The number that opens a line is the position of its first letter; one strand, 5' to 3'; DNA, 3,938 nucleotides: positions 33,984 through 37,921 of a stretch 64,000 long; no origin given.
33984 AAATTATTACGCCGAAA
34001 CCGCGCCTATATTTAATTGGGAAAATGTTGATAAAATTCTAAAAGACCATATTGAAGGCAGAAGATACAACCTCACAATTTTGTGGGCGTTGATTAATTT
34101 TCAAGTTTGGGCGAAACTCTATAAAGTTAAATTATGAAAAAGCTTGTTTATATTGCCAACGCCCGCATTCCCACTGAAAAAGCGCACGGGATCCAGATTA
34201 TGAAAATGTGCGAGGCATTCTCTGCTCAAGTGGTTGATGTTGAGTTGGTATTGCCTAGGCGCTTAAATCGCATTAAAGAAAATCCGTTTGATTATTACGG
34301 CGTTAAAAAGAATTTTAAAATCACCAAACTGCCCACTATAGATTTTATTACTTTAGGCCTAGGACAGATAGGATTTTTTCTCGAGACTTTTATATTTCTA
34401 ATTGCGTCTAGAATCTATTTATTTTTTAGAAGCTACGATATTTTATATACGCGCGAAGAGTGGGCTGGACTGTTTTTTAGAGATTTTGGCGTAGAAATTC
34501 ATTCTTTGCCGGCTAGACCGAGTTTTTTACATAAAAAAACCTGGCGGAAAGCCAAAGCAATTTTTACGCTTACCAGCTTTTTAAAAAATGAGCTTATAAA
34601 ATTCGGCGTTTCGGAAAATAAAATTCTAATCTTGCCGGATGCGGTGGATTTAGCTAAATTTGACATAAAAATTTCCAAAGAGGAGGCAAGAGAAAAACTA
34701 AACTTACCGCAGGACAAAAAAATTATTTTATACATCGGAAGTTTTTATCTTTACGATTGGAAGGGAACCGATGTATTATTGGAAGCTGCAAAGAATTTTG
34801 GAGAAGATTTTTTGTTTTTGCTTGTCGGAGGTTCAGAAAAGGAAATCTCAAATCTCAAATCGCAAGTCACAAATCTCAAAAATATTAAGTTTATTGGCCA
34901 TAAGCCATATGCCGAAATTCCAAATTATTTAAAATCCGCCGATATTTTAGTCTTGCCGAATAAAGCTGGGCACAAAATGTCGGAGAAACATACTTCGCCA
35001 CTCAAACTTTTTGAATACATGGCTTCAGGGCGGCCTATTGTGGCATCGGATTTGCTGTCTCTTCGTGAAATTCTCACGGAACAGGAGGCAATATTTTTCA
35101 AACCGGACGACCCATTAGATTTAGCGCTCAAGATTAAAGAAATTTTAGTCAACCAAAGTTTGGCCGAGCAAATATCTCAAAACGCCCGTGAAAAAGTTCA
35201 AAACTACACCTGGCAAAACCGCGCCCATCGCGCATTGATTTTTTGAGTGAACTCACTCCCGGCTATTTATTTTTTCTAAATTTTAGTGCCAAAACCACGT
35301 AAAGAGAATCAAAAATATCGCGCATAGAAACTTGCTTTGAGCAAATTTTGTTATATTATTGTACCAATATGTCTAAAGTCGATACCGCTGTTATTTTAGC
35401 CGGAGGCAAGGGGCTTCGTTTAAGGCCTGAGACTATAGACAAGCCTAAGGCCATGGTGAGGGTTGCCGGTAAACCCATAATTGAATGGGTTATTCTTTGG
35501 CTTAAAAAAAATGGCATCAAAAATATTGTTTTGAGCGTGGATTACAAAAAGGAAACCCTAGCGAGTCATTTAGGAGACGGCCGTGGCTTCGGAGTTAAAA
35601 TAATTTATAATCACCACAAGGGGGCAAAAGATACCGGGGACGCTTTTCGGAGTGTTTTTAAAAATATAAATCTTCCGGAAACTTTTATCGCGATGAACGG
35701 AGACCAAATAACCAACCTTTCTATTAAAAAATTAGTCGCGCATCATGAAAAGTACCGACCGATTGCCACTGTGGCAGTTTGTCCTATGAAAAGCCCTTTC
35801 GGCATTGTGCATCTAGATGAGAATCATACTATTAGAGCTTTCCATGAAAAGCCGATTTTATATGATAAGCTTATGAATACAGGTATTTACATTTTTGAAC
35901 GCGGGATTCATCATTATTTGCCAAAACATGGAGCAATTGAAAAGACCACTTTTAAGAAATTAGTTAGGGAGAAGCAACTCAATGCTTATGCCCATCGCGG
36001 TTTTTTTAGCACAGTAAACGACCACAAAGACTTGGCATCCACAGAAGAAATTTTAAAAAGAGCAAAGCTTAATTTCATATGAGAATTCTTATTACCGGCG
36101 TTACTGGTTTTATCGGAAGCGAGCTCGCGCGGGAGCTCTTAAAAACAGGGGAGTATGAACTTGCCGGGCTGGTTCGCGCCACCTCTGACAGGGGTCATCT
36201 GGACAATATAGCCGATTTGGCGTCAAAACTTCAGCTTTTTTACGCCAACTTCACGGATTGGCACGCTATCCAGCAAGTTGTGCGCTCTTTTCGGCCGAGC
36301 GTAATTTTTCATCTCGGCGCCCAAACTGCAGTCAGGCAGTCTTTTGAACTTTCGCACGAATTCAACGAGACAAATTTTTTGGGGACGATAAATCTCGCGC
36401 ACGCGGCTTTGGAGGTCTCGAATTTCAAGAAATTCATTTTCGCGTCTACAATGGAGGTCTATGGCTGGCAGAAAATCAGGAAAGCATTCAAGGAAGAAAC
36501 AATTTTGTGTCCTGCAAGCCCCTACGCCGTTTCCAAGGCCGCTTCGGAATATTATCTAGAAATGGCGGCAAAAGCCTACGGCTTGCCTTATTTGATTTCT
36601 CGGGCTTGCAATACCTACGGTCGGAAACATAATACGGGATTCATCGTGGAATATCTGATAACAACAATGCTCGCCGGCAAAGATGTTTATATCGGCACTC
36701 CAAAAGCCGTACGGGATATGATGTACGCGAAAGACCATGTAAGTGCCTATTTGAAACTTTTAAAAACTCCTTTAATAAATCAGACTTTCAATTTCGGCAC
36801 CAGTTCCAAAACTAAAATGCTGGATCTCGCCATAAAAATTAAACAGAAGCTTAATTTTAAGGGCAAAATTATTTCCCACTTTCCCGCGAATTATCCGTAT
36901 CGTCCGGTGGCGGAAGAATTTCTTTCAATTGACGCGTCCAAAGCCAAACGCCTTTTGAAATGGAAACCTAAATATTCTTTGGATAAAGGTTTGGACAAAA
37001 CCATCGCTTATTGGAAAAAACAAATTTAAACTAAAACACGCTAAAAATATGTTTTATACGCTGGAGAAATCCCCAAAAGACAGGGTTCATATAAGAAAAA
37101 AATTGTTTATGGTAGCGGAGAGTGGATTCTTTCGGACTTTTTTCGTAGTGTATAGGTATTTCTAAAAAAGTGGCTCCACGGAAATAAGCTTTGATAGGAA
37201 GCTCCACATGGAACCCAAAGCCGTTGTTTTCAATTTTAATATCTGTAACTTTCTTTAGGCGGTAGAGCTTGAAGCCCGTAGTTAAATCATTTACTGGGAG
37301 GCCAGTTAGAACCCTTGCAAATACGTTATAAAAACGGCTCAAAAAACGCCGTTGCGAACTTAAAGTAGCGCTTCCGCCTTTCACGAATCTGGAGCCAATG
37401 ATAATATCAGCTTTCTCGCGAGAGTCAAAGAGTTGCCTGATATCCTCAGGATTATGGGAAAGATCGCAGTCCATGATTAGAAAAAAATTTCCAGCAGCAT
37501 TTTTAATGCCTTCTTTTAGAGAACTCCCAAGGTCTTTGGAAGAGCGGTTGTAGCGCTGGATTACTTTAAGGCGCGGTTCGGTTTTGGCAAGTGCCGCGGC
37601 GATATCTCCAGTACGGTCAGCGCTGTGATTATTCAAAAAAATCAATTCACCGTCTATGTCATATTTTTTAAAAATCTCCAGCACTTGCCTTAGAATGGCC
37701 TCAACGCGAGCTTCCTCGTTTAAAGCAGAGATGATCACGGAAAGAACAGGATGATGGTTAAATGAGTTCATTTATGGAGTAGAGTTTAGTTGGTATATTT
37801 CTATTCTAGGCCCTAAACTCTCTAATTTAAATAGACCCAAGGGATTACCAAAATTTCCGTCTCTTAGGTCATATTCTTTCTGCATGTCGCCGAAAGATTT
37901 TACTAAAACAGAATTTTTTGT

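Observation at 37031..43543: Reiterated DPM1-like GT2 plus GT-C membrane glycosyltransferase modules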

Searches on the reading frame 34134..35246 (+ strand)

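Call 4: search_protein_families(library=pfam, proteins=[window:34134-35246:+], max_evalue=0.01)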
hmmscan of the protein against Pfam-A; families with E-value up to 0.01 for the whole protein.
window:34134-35246:+ (370 aa): 4 families
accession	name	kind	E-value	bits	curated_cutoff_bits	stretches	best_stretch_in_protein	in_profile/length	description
PF00534.26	Glycos_transf_1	-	4.9e-29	101.5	26.4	1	182-353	2-171/172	Glycosyl transferases group 1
PF13692.12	Glyco_trans_1_4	-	2.8e-23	83.2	27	1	196-338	2-140/142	Glycosyl transferases group 1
PF13524.12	Glyco_trans_1_2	-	2.3e-14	54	25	1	216-367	6-142/144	Glycosyl transferase-like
PF13439.12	Glyco_transf_4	-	0.00016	22.2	28.5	1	23-174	9-169/170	Glycosyltransferase Family 4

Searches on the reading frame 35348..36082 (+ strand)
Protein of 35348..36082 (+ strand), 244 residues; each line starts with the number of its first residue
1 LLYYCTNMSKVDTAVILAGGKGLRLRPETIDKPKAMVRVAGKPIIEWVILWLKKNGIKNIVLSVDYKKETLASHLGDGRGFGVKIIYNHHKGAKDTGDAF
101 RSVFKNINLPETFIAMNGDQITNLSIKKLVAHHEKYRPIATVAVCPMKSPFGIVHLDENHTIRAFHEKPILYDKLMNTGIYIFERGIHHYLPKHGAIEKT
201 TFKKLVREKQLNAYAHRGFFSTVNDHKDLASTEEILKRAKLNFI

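Call 4: search_protein_families(library=pfam, proteins=[window:35348-36082:+], max_evalue=0.01)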
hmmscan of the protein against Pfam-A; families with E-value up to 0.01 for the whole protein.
window:35348-36082:+ (244 aa): 4 families
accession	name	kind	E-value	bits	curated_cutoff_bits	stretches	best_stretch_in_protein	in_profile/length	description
PF00483.29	NTP_transferase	-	7.4e-33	114.6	21.2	1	14-212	2-216/245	Nucleotidyl transferase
PF12804.13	NTP_transf_3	-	7.9e-12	46.1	27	1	14-143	1-121/160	MobA-like NTP transferase domain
PF01128.25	IspD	-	0.0009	19.5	27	1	14-75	3-62/221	2-C-methyl-D-erythritol 4-phosphate cytidylyltransferase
PF02348.25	CTP_transf_3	-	0.0043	17.3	22.6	0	34-68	16-51/217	Cytidylyltransferase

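Call 67: search_protein_families(library=ncbifam, proteins=[window:35348-36082:+], max_evalue=1e-10)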
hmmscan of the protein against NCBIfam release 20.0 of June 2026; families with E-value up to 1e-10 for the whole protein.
window:35348-36082:+ (244 aa): 19 families
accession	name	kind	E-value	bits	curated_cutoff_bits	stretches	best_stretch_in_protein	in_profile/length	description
NF052502.1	man1P_GTase_Rv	exception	5.2e-36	124.2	440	1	14-224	3-218/352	mannose-1-phosphate guanylyltransferase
TIGR03992.1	Arch_glmU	subfamily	1.5e-35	122.8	292.1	1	13-195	2-185/393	bifunctional sugar-1-phosphate nucleotidylyltransferase/acetyltransferase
NF049965.1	GlMnHpPGnyltfHddC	equivalog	3.4e-30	105.3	300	1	13-209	2-190/221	D-glycero-D-manno-heptose 1-phosphate guanosyltransferase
TIGR02623.1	G1P_cyt_trans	equivalog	2.1e-29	102.7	300.25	1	94-238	104-247/255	glucose-1-phosphate cytidylyltransferase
NF041313.1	UDPGP_AglF_Halo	equivalog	1.4e-27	96.6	400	1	14-190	3-181/234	UTP--glucose-1-phosphate uridylyltransferase AglF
NF045761.1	NAMPUrTaseMurU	equivalog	1.4e-26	93.7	250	1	14-233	3-224/226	N-acetylmuramate alpha-1-phosphate uridylyltransferase MurU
TIGR01208.1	rmlA_long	equivalog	4.3e-25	88.3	320.25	1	14-191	2-182/353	glucose-1-phosphate thymidylyltransferase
NF041173.1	Sug_nt_acttase_Thmprot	equivalog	6.6e-19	68.1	600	1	14-194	3-179/405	bifunctional sugar-1-phosphate nucleotidylyltransferase/acetyltransferase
TIGR02091.1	glgC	equivalog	6.7e-18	64.9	424.9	1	14-193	3-209/364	glucose-1-phosphate adenylyltransferase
NF003670.0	PRK05293.1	equivalog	1.3e-16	60.6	470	1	13-195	6-209/382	glucose-1-phosphate adenylyltransferase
NF001947.0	PRK00725.1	subfamily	2.1e-15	56.4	470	1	7-183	12-215/426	glucose-1-phosphate adenylyltransferase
NF002023.0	PRK00844.1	subfamily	1.3e-14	53.9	458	1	13-170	8-182/408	glucose-1-phosphate adenylyltransferase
TIGR01207.1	rmlA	equivalog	4.3e-14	52.3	360.65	1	15-188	3-180/286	glucose-1-phosphate thymidylyltransferase RfbA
TIGR01173.1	glmU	equivalog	5e-14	52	366.85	1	14-191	3-181/452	bifunctional UDP-N-acetylglucosamine diphosphorylase/glucosamine-1-phosphate N-acetyltransferase GlmU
NF010935.0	PRK14355.1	equivalog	1.1e-13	50.6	718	1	13-185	5-180/459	bifunctional UDP-N-acetylglucosamine diphosphorylase/glucosamine-1-phosphate N-acetyltransferase GlmU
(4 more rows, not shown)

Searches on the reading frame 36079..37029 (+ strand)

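Call 4: search_protein_families(library=pfam, proteins=[window:36079-37029:+], max_evalue=0.01)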
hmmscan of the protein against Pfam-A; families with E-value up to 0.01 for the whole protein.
window:36079-37029:+ (316 aa): 9 families
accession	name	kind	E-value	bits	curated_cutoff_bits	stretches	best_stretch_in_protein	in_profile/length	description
PF16363.11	GDP_Man_Dehyd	-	3.9e-61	207.8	27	1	4-307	1-331/332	GDP-mannose 4,6 dehydratase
PF01370.27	Epimerase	-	4.5e-50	170.7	20.9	1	3-238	1-238/240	NAD dependent epimerase/dehydratase family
PF04321.23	RmlD_sub_bind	-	5e-18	65.6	27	1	1-266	1-239/287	RmlD substrate binding domain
PF07993.18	NAD_binding_4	-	1.8e-15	57.3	20.1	2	74-193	90-220/258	Male sterility protein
PF01073.25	3Beta_HSD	-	5.1e-12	45.8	22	1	4-219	1-220/280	3-beta hydroxysteroid dehydrogenase/isomerase family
PF02719.21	Polysacc_synt_2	-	1e-11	45.1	20.2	1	3-258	1-247/293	Polysaccharide biosynthesis protein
PF13460.12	NAD_binding_10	-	1.3e-09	38.6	27.2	1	7-173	1-140/184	NAD(P)H-binding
PF08659.16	KR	-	0.00053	20.4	22.6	1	3-73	3-77/180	KR domain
PF05368.20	NmrA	-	0.00064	19.9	27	1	2-126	4-109/298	NmrA-like family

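Call 67: search_protein_families(library=ncbifam, proteins=[window:36079-37029:+], max_evalue=1e-10)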
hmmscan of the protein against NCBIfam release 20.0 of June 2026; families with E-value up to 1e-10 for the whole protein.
window:36079-37029:+ (316 aa): 15 families
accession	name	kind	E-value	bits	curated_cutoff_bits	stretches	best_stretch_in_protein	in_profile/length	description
TIGR01181.1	dTDP_gluc_dehyt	equivalog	3e-53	181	365.1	1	2-314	1-313/321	dTDP-glucose 4,6-dehydratase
TIGR04180.1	EDH_00030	hypoth_equivalog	1.5e-40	139.2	475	1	3-300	1-297/297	NAD-dependent 4,6-dehydratase LegB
NF007582.0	PRK10217.1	equivalog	1.3e-38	133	698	1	2-312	3-331/355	dTDP-glucose 4,6-dehydratase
TIGR02622.1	CDP_4_6_dhtase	equivalog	3.6e-38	131.6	278.45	1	2-314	6-332/352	CDP-glucose 4,6-dehydratase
NF007490.0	PRK10084.1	subfamily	2.7e-37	128.6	649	1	1-312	1-334/361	dTDP-glucose 4,6-dehydratase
TIGR01472.1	gmd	equivalog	3.9e-32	111.8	415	1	4-305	4-331/342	GDP-mannose 4,6-dehydratase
TIGR01179.1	galE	equivalog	4.8e-31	107.8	262.3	1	2-314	1-326/332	UDP-glucose 4-epimerase GalE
TIGR02197.1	heptose_epim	equivalog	5.8e-21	75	274.6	1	3-311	1-312/316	ADP-glyceromanno-heptose 6-epimerase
NF011728.1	PRK15181.1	equivalog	3e-19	69.2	760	1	2-312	17-337/348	Vi polysaccharide biosynthesis UDP-N-acetylglucosaminuronic acid C-4 epimerase TviC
NF007956.0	PRK10675.1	subfamily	9.2e-18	64.4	394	1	1-166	1-166/338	UDP-glucose 4-epimerase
NF043036.1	ErythonDh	equivalog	2.1e-16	60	325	1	1-160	1-160/321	D-erythronate dehydrogenase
TIGR01214.1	rmlD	equivalog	7.1e-15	54.9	224.05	1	2-259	1-227/285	dTDP-4-dehydrorhamnose reductase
TIGR01746.1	Thioester-redct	subfamily_domain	1.2e-14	54.4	213.35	1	3-189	2-204/371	thioester reductase domain-containing protein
TIGR03466.1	HpnA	hypoth_equivalog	2.9e-14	52.7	367.65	1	1-173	1-164/327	hopanoid-associated sugar epimerase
NF047922.1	GDPFucSynFcl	equivalog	4.2e-11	42.9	500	0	57-312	38-301/308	GDP-L-fucose synthase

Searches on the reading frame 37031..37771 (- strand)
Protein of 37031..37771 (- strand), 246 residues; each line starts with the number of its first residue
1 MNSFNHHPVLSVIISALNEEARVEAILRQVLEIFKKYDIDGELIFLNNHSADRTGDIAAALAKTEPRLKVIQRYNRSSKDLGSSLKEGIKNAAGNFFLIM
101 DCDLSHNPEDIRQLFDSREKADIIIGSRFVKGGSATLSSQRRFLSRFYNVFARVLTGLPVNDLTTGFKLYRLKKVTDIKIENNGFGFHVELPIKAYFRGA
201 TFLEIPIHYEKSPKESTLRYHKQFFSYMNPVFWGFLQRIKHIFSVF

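Call 3: search_protein_families(library=pfam, proteins=[window:37031-37771:-], max_evalue=0.01)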
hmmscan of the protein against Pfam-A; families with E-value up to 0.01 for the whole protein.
window:37031-37771:- (246 aa): 3 families
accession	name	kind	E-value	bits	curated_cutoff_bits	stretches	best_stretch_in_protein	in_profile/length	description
PF00535.33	Glycos_transf_2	-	3.7e-23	82.7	23.3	1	11-175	1-164/168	Glycosyl transferase family 2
PF13641.12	Glyco_tranf_2_3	-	1.3e-06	29.1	27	1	8-138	2-133/230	Glycosyltransferase like family 2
PF10111.15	Glyco_tranf_2_2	-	0.0077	16.2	27.3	0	11-108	1-96/276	Glycosyltransferase like family 2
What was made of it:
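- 37031..37771 (-): A_GT2: 246-aa GT2 with no TM helix, DPM1/DPMS-like. Predicted polyprenyl-phosphate sugar synthase. DxD motif is D101-C-D103. Pfam PF00535 at 3.7e-23 (call 3).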

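Call 8: search_protein_families(library=ncbifam, proteins=[window:37031-37771:-], max_evalue=0.01)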
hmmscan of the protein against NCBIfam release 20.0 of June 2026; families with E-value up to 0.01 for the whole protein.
window:37031-37771:- (246 aa): 17 families
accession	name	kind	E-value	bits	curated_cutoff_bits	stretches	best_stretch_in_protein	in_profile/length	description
TIGR04182.1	glyco_TIGR04182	equivalog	2.5e-17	63.2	325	1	11-218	3-199/293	S-layer glycoprotein N-glycosyltransferase AglJ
NF041391.1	DPhHxTase_Halo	equivalog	9.9e-17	60.6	375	1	16-218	3-192/213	dolichyl-phosphate hexose transferase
NF047588.1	GlcsyltransPgfSStrep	equivalog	7.5e-16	58.2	500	1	10-178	3-167/308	glycosyltransferase PgfS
TIGR03469.1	HpnB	hypoth_equivalog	7.7e-11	41.6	379.25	1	5-131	41-173/386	hopene-associated glycosyltransferase HpnB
TIGR03937.1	PgaC_IcaA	equivalog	1e-10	41.2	422.3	1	5-104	42-136/407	poly-beta-1,6-N-acetyl-D-glucosamine synthase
NF007986.1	PRK10714.1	equivalog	1.3e-10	40.8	529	1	10-208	8-199/316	undecaprenyl-phosphate 4-deoxy-4-formamido-L-arabinose transferase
TIGR04283.1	glyco_like_mftF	equivalog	2.7e-08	33.7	182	1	10-126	1-105/221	TIGR04283 family arsenosugar biosynthesis glycosyltransferase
NF010496.0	PRK13915.1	equivalog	4.1e-07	29.4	262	1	9-106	32-129/307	glucosyl-3-phosphoglycerate synthase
NF058614.1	PPMAGASynPpgS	equivalog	5.7e-07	29.2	370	1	12-191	4-178/226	polyprenyl-phospho-N-acetylgalactosaminyl synthase PpgS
NF007482.0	PRK10073.1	equivalog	7.7e-07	28.4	423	1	5-121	3-113/334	glycosyltransferase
NF047683.1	TeichurnBiosyTuaG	equivalog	1.7e-05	24.6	400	1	5-113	3-106/252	teichuronic acid biosynthesis protein TuaG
NF050050.1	ProtGlycPglI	equivalog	2.5e-05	23.8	500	1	8-118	2-108/306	GalNAc(5)-diNAcBac-PP-undecaprenol beta-1,3-glucosyltransferase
NF038302.1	EPS_HpsE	equivalog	2.6e-05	23.3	300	1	10-109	3-102/307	hormogonium polysaccharide biosynthesis glycosyltransferase HpsE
NF045692.1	OglycostaseCruG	equivalog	3.1e-05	23.1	600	1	10-112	43-146/386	2'-O-glycosyltransferase CruG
TIGR03111.1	glyc2_xrt_Gpos1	hypoth_equivalog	9.3e-05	21.4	363.95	1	4-122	45-160/439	TIGR03111 family XrtG-associated glycosyltransferase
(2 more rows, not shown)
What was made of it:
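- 37031..37771 (-): NCBIfam top hits are AglJ, Dol-P-hexose transferase and PgfS (call 8).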

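Call 61: search_solved_structures(query=window:37031-37771:-, max_evalue=0.001, show_alignments=1)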
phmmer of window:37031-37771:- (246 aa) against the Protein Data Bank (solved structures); distinct sequences matched with E-value up to 0.001: 8.
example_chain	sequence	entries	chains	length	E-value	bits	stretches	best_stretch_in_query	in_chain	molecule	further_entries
5mlz_A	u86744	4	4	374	5e-20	75.6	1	9-232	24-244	Dolichol monophosphate mannose synthase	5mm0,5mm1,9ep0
5eke_A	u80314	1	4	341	3e-11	46.9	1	9-179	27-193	Uncharacterized glycosyltransferase sll0501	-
5ekp_C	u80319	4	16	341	3.1e-11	46.8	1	9-179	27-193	Uncharacterized glycosyltransferase sll0501 | Glycosyltransferase sll0501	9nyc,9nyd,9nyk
9nye_A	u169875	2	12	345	3.2e-11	46.8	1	9-179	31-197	Glycosyltransferase sll0501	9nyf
6p61_A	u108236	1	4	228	2.9e-08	37.1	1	6-109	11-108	Glycosyltransferase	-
9hwj_A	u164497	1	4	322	1.2e-07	35.1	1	4-211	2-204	Undecaprenyl-phosphate 4-deoxy-4-formamido-L-arabinose transferase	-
9bhc_C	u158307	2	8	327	1.1e-06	31.9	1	10-211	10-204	Undecaprenyl-phosphate 4-deoxy-4-formamido-L-arabinose transferase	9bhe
8vxh_A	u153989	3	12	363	1.3e-06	31.7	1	10-211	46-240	Undecaprenyl-phosphate 4-deoxy-4-formamido-L-arabinose transferase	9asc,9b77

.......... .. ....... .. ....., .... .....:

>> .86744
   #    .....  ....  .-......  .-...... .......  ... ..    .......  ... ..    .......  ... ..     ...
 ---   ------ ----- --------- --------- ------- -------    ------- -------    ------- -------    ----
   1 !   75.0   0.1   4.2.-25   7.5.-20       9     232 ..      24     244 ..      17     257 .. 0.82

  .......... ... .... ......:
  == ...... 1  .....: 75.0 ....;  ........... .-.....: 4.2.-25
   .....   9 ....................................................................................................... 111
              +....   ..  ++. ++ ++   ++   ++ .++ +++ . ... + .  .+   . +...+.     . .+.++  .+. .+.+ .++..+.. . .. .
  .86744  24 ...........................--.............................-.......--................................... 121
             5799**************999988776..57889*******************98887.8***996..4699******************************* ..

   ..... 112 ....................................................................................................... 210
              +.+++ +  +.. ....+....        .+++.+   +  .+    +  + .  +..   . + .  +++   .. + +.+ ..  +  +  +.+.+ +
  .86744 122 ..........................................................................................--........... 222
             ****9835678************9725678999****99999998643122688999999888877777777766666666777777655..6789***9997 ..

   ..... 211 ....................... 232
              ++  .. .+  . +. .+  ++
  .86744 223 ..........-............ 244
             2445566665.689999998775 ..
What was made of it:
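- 37031..37771 (-): Seven of the 8 PDB hits are DPMS, GtrB or ArnC (call 61).
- On Polyprenyl-phosphate glycosyltransferases of GT2 (DPMS / GtrB / ArnC / AglJ class): A matches DPMS over 9-232, with 7 of 8 PDB hits in this class (call 61).
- Closest known: Dol-P-Man / polyprenol-P-Man synthase plus protein O-mannosyltransferase. Same: A TM-less DPM1-type GT2: A_GT2 aligns to P. furiosus DPMS over residues 9-232 (call 61).
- A_GT2 matches DPMS 5mlz at 5e-20 over residues 9-232, and 7 of its 8 PDB hits are DPMS, GtrB or ArnC (call 61). A_GT2 is the most DPMS-like of the three (call 61).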
